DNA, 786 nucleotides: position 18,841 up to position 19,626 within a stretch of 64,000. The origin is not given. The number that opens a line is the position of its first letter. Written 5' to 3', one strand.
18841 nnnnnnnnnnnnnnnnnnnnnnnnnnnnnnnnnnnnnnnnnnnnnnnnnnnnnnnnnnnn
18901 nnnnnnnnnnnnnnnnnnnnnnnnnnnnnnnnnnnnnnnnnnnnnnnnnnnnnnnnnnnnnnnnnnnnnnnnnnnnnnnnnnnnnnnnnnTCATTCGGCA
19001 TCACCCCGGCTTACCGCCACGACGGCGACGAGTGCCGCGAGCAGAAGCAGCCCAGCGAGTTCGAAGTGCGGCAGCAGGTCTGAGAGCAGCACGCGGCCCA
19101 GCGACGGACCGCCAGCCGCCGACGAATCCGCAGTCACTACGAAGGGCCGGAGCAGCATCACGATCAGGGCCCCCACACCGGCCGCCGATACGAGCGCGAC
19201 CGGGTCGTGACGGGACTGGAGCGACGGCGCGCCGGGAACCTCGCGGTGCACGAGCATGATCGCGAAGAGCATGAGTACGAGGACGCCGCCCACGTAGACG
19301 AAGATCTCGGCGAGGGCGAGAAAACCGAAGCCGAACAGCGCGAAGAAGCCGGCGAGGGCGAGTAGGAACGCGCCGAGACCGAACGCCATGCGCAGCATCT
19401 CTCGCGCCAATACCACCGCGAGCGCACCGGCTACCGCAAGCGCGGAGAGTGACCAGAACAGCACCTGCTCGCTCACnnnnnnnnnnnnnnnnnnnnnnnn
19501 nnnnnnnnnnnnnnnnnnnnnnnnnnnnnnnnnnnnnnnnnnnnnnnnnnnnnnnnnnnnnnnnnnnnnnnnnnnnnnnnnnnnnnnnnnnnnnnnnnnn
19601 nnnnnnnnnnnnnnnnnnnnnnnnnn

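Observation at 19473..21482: NuoI interrupted by a ~500-aa GltD-like NAD(P)H/FAD/[4Fe-4S] oxidoreductase module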

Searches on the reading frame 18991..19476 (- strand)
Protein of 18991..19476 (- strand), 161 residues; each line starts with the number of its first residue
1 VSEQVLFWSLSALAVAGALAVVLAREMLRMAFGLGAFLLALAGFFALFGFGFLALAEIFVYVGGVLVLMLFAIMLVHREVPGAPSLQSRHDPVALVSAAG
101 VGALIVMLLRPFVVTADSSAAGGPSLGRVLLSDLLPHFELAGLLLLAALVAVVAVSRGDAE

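Call 7: search_protein_families(library=ncbifam, proteins=[window:18991-19476:-], max_evalue=0.00001)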
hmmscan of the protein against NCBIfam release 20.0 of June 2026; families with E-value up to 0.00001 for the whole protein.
window:18991-19476:- (161 aa): 9 families
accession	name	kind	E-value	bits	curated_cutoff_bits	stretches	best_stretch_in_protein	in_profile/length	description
NF005163.0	PRK06638.1-3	equivalog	2.1e-23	82.8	174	1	3-159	8-170/203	NADH-quinone oxidoreductase subunit J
NF005168.0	PRK06638.2-3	equivalog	2.7e-19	69.7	154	1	3-160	4-169/172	NADH-quinone oxidoreductase subunit J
NF005165.0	PRK06638.1-5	equivalog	9.8e-17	60.8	192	1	2-153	18-178/282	NADH-quinone oxidoreductase subunit J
NF005164.0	PRK06638.1-4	equivalog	3.4e-14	52.7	154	1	4-155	5-168/211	NADH-quinone oxidoreductase subunit J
NF005024.0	PRK06433.1-4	equivalog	1.4e-12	47.6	101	1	3-79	5-81/89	NADH dehydrogenase subunit J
NF005167.0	PRK06638.2-2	equivalog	4.1e-11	43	137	1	1-156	1-162/176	NADH-quinone oxidoreductase subunit J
NF005025.0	PRK06433.1-5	equivalog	2.6e-10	40.5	95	1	4-84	13-93/96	NADH dehydrogenase subunit J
NF005166.0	PRK06638.2-1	equivalog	1.8e-08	34.5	284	1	3-159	4-166/174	NADH-quinone oxidoreductase subunit J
NF005169.0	PRK06638.2-4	equivalog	2.6e-06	27.5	319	0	1-155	1-164/182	NADH-quinone oxidoreductase subunit J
